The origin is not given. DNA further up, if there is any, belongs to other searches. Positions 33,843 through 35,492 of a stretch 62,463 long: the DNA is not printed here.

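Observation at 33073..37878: Five-gene minus-strand cluster: exported protein, MshEN/GAF-like paralog B, IHF/HU, MshEN/GAF-like paralog A, site-2 protease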

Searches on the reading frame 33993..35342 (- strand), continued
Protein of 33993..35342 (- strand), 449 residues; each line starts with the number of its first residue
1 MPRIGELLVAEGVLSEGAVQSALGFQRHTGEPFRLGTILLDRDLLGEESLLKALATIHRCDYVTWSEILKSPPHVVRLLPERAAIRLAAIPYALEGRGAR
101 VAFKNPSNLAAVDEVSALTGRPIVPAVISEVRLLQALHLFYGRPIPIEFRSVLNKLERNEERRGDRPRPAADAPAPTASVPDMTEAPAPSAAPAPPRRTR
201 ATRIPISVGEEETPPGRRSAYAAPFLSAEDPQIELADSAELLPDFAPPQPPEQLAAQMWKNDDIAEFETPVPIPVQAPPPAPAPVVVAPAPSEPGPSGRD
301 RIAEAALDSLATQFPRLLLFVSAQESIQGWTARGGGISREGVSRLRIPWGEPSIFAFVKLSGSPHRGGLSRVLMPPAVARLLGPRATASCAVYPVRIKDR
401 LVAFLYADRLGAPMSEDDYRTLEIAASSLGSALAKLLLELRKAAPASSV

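Call 38: find_encoding_contigs(protein=P0290, flank=6000, max_places=2)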
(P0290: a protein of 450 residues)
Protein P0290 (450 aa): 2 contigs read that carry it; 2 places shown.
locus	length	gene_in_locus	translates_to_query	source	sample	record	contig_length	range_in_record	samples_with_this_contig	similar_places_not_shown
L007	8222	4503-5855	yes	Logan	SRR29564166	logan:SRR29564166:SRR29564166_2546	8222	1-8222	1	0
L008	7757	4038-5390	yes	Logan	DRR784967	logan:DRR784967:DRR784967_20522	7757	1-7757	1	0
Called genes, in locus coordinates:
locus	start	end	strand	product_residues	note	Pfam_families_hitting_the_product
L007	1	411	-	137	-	?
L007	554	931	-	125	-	PF04026:SpoVG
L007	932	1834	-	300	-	PF00288:GHMP_kinases_N, PF08544:GHMP_kinases_C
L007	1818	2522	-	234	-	-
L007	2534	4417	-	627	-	PF12895:ANAPC3 (faint), PF13174:TPR_6 (faint), PF13424:TPR_12 (faint), PF13428:TPR_14 (faint), PF14559:TPR_19, PF13432:TPR_16, PF14559:TPR_19 (weak), PF13432:TPR_16, +13 more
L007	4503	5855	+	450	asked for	PF05157:MshEN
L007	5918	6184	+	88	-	PF00216:Bac_DNA_binding, PF18291:HU-HIG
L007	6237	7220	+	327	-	PF02163:Peptidase_M50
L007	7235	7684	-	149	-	PF02580:Tyr_Deacylase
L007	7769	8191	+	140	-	PF00436:SSB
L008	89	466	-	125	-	PF04026:SpoVG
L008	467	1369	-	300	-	PF00288:GHMP_kinases_N, PF08544:GHMP_kinases_C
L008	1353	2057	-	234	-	-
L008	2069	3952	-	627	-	PF12895:ANAPC3 (faint), PF13174:TPR_6 (faint), PF13424:TPR_12 (faint), PF13428:TPR_14 (faint), PF14559:TPR_19, PF13432:TPR_16, PF14559:TPR_19 (weak), PF13432:TPR_16, +13 more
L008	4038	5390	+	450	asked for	PF05157:MshEN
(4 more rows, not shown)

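Call 39: find_encoding_contigs(protein=P0353, flank=6000, max_places=2)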
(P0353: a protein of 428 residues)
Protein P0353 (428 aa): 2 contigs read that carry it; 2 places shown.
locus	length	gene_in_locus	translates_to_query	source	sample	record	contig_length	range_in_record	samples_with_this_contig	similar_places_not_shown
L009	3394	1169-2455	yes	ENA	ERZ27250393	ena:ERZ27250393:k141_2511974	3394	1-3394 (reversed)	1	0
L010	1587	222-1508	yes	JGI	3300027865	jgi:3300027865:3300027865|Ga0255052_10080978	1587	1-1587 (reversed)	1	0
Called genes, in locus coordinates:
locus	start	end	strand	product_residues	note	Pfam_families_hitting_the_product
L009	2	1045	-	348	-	?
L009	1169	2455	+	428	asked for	PF05157:MshEN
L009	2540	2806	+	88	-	PF00216:Bac_DNA_binding, PF18291:HU-HIG, PF18175:HU-CCDC81_bac_2 (weak)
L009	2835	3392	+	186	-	?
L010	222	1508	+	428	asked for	PF05157:MshEN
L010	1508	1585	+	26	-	?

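Call 45: list_cluster_members(proteins=[P0305, P0355, P0339, P0347, P0315, P0303, P0294, P0326, P0341, P0381])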
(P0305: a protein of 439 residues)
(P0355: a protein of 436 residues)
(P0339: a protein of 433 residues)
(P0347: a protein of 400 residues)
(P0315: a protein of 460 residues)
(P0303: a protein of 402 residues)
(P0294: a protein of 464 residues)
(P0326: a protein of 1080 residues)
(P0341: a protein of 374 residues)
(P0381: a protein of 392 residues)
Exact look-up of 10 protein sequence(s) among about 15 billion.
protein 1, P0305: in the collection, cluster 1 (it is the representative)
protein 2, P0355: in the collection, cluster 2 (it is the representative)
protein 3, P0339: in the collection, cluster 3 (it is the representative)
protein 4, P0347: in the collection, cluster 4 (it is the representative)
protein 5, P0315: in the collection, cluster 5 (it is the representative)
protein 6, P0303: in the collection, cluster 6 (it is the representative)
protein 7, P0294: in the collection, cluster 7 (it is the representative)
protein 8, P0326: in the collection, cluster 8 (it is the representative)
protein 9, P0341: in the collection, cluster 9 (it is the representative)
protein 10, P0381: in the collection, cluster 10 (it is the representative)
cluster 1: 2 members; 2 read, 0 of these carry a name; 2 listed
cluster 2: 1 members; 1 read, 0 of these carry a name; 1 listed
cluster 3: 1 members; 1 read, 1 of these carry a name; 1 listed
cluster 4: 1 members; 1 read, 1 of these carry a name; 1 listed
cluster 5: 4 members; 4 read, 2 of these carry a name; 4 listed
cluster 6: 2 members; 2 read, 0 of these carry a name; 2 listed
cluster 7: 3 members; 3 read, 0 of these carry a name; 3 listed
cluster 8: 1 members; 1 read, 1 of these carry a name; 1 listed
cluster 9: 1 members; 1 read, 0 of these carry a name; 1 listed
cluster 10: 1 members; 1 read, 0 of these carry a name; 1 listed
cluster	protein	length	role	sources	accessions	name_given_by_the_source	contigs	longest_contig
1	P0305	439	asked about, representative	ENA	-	-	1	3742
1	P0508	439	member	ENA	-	-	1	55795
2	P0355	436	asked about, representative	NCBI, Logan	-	-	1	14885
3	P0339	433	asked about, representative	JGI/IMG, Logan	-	hypothetical protein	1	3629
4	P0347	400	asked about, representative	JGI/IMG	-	hypothetical protein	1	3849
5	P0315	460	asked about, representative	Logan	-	-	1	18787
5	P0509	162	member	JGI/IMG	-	transcriptional regulator with GAF, ATPase, and Fis domain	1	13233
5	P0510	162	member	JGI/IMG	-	transcriptional regulator with GAF, ATPase, and Fis domain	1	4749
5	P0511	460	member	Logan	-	-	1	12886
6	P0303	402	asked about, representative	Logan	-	-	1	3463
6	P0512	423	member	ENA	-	-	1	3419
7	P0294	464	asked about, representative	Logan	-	-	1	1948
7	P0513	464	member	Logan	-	-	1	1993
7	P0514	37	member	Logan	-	-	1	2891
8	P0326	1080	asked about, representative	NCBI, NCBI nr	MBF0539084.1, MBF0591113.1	MAG: Flp pilus assembly complex ATPase component TadA [Nitrospirae bacterium] | Flp pilus assembly complex ATPase component TadA [Nitrospirota bacterium]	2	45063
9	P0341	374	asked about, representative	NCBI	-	-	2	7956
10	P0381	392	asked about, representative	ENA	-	-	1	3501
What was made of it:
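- Tried and rejected: Taxonomy of the distant '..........' C-terminus group (call 45).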

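Call 51: find_encoding_contigs(protein=P0508, flank=7000, max_places=1)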
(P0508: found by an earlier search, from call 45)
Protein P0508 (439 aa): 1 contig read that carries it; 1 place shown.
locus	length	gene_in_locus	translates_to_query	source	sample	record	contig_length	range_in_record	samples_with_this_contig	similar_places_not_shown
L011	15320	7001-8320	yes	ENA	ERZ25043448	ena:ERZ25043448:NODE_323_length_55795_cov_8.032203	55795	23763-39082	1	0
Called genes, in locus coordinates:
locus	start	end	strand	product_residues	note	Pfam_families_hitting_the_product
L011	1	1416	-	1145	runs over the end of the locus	-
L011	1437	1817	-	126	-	-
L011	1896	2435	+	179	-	PF04542:Sigma70_r2 (weak), PF08281:Sigma70_r4_2, PF04545:Sigma70_r4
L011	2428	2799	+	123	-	-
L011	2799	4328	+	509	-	-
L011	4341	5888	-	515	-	PF26314:MptA_B_family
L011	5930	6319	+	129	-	-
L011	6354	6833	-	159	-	-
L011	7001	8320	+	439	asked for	PF05157:MshEN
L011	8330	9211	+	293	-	PF00561:Abhydrolase_1, PF12146:Hydrolase_4 (weak), PF12697:Abhydrolase_6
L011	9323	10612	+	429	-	PF10011:DUF2254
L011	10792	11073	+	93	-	PF01192:RNA_pol_Rpb6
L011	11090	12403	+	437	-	PF02441:Flavoprotein, PF04127:DFP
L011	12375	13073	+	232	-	PF03167:UDG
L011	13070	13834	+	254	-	PF03704:BTAD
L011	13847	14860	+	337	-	PF00535:Glycos_transf_2, PF10111:Glyco_tranf_2_2 (weak)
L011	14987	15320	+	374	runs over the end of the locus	PF13439:Glyco_transf_4, PF13579:Glyco_trans_4_4, PF13477:Glyco_trans_4_2 (weak), PF00534:Glycos_transf_1, PF13692:Glyco_trans_1_4, PF13524:Glyco_trans_1_2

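Call 52: find_encoding_contigs(protein=P0355, flank=7000, max_places=1)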
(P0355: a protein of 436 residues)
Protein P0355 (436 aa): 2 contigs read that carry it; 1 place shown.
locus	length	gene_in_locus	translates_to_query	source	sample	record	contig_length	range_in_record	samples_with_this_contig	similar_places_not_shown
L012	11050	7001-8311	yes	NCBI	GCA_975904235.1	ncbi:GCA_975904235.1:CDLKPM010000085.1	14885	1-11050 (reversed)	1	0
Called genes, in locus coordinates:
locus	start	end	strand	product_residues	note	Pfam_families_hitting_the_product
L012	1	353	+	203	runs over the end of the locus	-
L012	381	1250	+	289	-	PF02621:VitK2_biosynth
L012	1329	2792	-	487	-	PF00939:Na_sulph_symp, PF03600:CitMHS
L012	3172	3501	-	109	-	PF01035:DNA_binding_1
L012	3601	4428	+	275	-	PF06342:DUF1057 (weak), PF00561:Abhydrolase_1, PF00975:Thioesterase (faint), PF12146:Hydrolase_4 (weak), PF12697:Abhydrolase_6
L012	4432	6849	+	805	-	PF17764:PriA_3primeBD, PF00270:DEAD, PF04851:ResIII, PF18319:Zn_ribbon_PriA, PF18074:PriA_C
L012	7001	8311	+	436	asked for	PF05157:MshEN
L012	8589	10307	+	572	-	PF02321:OEP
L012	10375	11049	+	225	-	?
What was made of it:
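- Tried and rejected: Its two loci lack HU and M50 (calls 51, 52).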

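Call 54: find_related_loci(query=A6, collection=genome_contigs, flank=7000)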
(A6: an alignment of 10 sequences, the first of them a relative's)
Query A6 (450 aa) in genome_contigs; peptide patterns used: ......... (x = any residue, [..] = any of these).
123 stretches matched a pattern; 110 encode a relative of the query (tblastn E <= 1e-3); the best 80 are kept; 80 distinct loci.
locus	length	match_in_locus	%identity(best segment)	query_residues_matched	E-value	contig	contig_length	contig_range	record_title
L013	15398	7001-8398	46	1-450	4e-109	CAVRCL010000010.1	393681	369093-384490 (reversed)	MAG: Thermoanaerobaculia bacterium isolate MFD00032.bin.2.65 genome assembly, contig: contig_75159, whole genome shotgun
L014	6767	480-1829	48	7-450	4e-106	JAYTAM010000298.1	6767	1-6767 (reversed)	MAG: Thermoanaerobaculia bacterium isolate GFS_13892 GFS_13892_297, whole genome shotgun sequence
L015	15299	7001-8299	45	7-450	1e-105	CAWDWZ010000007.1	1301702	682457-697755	MAG: Thermoanaerobaculia bacterium isolate MFD05942.bin.2.306 genome assembly, contig: contig_2573, whole genome shotgun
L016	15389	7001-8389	47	1-450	2e-104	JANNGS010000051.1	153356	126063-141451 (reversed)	MAG: Thermoanaerobaculia bacterium isolate SOY_6_C_metabat_392 SOY_6_C_k141_3504529, whole genome shotgun sequence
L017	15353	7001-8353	44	1-450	3e-102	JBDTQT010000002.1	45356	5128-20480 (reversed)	MAG: Thermoanaerobaculia bacterium isolate cluster3_bin.229 NODE_2017_length_45356_cov_8.903534, whole genome shotgun se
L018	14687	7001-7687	74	1-223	2e-100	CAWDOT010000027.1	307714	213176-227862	MAG: uncultured Acidobacteriota bacterium isolate MFD04716.bin.2.93 genome assembly, contig: contig_89229, whole genome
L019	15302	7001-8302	48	7-450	2e-100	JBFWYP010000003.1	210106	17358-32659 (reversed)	MAG: Thermoanaerobaculia bacterium isolate CA_2019_TPBS_167 NODE_575_length_210106_cov_5.328266_TPBS, whole genome shotg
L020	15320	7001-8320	44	7-450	3e-100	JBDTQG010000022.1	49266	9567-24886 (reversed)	MAG: Thermoanaerobaculia bacterium isolate cluster3_bin.216 NODE_1711_length_49266_cov_7.386032, whole genome shotgun se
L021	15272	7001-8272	44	1-450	7e-97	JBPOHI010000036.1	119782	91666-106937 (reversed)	MAG: Acidobacteriota bacterium isolate MAG_190 c_000000215476, whole genome shotgun sequence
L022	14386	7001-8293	38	7-446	1e-82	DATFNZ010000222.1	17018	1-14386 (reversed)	MAG TPA_asm: Thermoanaerobaculia bacterium isolate SMAG_U9264 k141_496633, whole genome shotgun sequence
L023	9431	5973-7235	41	7-446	2e-82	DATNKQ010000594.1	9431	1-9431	MAG TPA_asm: Thermoanaerobaculia bacterium isolate SMAG_U11429 k141_494689, whole genome shotgun sequence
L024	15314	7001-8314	39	7-442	2e-79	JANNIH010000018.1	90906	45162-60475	MAG: Holophagales bacterium isolate SOY_6_C_metabat_145 SOY_6_C_k141_3821249, whole genome shotgun sequence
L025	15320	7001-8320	34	5-449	1e-77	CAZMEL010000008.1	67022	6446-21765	MAG TPA_asm: uncultured Thermoanaerobaculia bacterium isolate binchicken_co237_100 genome assembly, contig: NODE_294_len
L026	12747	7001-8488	34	4-444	3e-77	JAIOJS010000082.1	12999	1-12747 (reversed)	MAG: Thermoanaerobaculia bacterium isolate MAG_62 contig_47005, whole genome shotgun sequence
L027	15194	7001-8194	38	7-450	9e-75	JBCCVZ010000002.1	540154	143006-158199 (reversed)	MAG: Acidobacteriota bacterium isolate P01_E01_bin.5 k141_1767293_length_540154_cov_41.5905, whole genome shotgun sequen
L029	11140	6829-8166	38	1-449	4e-73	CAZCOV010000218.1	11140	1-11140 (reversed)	MAG TPA_asm: uncultured Thermoanaerobaculia bacterium isolate SRP237561_co1_143 genome assembly, contig: NODE_11216_leng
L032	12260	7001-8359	34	7-446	6e-70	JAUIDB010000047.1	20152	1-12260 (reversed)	MAG: Thermoanaerobaculia bacterium isolate 7_bin.54 NODE_2523_length_20152_cov_1.245293, whole genome shotgun sequence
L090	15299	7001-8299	31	7-450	4e-50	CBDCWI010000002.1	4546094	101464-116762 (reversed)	MAG: Candidatus Multivoradales bacterium isolate 1f28cde2-ba50-4c22-9f4e-741ccd2d9d18 genome assembly, contig: contig_2,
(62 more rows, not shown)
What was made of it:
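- Tried and rejected: I then used an alignment sharing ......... (call 54).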

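Call 60: find_encoding_contigs(protein=P0002, flank=7000, max_places=2)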
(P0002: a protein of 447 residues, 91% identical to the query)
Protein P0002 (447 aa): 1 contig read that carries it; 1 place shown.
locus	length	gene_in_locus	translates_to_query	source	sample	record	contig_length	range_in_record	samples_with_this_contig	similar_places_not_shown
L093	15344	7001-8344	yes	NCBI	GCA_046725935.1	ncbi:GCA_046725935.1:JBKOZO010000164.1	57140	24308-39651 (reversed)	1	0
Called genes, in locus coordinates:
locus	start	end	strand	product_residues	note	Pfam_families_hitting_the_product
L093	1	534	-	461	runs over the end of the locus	PF08241:Methyltransf_11, PF13649:Methyltransf_25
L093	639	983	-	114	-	PF04026:SpoVG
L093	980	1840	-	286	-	PF00288:GHMP_kinases_N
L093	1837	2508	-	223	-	-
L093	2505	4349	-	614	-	PF00515:TPR_1 (faint), PF14559:TPR_19, PF14559:TPR_19 (weak), PF13432:TPR_16, PF14559:TPR_19 (weak), PF13432:TPR_16, PF14559:TPR_19, PF13432:TPR_16 (weak), +17 more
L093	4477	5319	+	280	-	-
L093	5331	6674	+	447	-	PF05157:MshEN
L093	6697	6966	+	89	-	PF00216:Bac_DNA_binding, PF18291:HU-HIG (weak)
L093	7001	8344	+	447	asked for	PF05157:MshEN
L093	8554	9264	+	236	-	PF02163:Peptidase_M50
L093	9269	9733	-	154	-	PF02580:Tyr_Deacylase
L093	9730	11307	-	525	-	PF03023:MurJ, PF13440:Polysacc_synt_3 (weak)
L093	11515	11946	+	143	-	PF00436:SSB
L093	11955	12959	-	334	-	PF00933:Glyco_hydro_3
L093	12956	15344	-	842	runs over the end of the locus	PF01624:MutS_I, PF05188:MutS_II, PF05192:MutS_III, PF05190:MutS_IV, PF00488:MutS_V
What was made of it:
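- The 280-aa gene could be inserted without disturbing the rest (call 60).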

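Call 91: search_protein_families(library=pfam, proteins=[L026:5574-6902:-, L026:4984-5514:-, L026:8598-9479:-, L029:3848-5380:-, L029:8265-10862:-, L029:2963-3838:+, L032:5601-6995:-, L032:8377-9168:-, L032:9244-10047:+, L032:4175-5077:-], max_evalue=0.0001)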
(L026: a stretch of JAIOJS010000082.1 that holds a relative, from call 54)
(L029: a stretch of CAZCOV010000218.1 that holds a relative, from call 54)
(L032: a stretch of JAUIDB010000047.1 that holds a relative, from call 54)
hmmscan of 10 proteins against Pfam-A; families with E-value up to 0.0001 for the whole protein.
L026:5574-6902:- (442 aa): 1 family
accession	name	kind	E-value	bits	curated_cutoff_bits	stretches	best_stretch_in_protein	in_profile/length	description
PF00860.26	Xan_ur_permease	-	4.7e-43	147.8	27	1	31-404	3-387/389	Permease family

L026:4984-5514:- (176 aa): 4 families
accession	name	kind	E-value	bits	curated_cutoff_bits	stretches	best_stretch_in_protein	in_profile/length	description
PF07609.16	DUF1572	-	1.1e-16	61.4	23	1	24-163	12-152/163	Protein of unknown function (DUF1572)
PF12867.12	DinB_2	-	5.4e-12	46.7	24.8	1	27-153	3-128/128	DinB superfamily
PF04978.18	MST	-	2.1e-11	45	27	1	24-154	4-141/149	Mycothiol-S-transferase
PF05163.17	DinB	-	8.4e-09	36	23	1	22-166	8-151/165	DinB family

L026:8598-9479:- (293 aa): 1 family
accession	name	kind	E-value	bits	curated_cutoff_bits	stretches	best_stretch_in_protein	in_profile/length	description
PF00588.24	SpoU_methylase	-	4.4e-20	72.7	29.7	1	41-191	3-142/142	SpoU rRNA Methylase family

L029:3848-5380:- (510 aa): 0 families

L029:8265-10862:- (865 aa): 1 family
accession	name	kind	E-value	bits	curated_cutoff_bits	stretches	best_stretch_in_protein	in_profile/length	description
PF05729.18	NACHT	-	8.9e-06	26.1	26.7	1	31-115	78-165/167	NACHT domain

L029:2963-3838:+ (291 aa): 0 families

L032:5601-6995:- (464 aa): 1 family
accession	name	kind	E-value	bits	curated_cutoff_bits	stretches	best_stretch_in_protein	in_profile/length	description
PF00860.26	Xan_ur_permease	-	1.5e-46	159.3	27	1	53-424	4-386/389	Permease family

L032:8377-9168:- (263 aa): 0 families

L032:9244-10047:+ (267 aa): 1 family
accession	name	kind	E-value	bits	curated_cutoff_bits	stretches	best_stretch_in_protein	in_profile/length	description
PF00588.24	SpoU_methylase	-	1.9e-23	83.6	29.7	1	16-166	3-142/142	SpoU rRNA Methylase family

L032:4175-5077:- (300 aa): 1 family
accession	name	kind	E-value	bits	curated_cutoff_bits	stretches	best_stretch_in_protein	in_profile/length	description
PF00892.27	EamA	-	2.1e-19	70.6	28.2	2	8-144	2-134/135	EamA-like transporter family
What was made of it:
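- Family members in other contexts lack HU and M50 (L011, L012, L026, L029, L032; calls 51, 52, 91).
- Tried and rejected: Neighbours of stand-alone family members (call 91).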
